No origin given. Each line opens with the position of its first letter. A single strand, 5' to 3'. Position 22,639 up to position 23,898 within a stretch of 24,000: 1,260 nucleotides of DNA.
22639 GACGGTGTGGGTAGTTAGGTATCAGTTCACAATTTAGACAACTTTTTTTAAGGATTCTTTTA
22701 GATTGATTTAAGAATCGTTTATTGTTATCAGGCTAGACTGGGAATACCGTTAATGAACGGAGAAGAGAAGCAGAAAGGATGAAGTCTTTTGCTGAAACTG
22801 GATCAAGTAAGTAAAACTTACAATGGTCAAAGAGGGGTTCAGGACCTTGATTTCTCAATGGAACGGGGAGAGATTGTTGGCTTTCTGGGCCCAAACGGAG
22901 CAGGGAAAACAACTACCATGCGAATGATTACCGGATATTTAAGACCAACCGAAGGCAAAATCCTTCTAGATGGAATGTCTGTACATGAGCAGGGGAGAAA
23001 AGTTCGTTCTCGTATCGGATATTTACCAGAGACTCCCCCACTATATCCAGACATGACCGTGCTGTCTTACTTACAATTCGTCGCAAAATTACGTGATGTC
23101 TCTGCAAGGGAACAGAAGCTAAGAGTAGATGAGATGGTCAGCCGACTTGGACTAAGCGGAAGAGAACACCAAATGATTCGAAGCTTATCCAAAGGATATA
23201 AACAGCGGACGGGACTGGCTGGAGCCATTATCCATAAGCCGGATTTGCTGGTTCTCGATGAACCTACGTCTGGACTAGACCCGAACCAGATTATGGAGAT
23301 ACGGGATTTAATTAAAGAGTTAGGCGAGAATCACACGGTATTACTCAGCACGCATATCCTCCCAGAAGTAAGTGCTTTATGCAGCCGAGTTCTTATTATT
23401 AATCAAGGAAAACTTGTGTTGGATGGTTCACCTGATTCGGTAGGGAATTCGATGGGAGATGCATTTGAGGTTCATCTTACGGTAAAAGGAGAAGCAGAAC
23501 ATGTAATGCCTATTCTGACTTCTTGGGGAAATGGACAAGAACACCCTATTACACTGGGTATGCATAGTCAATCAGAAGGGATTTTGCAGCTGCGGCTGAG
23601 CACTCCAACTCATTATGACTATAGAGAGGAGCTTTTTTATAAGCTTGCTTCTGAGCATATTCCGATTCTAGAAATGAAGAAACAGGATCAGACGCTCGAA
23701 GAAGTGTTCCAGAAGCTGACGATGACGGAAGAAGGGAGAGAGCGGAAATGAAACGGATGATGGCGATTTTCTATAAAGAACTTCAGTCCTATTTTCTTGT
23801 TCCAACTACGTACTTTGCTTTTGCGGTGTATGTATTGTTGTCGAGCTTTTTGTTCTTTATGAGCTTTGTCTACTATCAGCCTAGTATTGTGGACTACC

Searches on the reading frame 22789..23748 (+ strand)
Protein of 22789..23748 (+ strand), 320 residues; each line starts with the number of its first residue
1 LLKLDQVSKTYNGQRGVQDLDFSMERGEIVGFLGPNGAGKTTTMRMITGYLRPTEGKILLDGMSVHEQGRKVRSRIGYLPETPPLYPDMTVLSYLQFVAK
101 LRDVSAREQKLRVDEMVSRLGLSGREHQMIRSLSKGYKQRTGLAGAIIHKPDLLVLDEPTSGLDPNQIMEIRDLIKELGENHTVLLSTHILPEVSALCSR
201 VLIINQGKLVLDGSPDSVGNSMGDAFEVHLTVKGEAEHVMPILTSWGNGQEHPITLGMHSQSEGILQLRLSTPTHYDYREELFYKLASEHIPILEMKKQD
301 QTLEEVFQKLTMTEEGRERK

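Call 43: search_protein_families(library=pfam, proteins=[window:22789-23748:+], max_evalue=0.00001)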
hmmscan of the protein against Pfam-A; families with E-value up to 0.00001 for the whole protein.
window:22789-23748:+ (320 aa): 2 families
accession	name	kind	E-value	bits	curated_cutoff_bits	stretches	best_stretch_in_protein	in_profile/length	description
PF00005.33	ABC_tran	-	2.2e-34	119.4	25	1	18-161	2-137/137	ABC transporter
PF13304.12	AAA_21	-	5.3e-13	50.1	27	1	130-192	235-300/304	AAA domain, putative AbiEii toxin, Type IV TA system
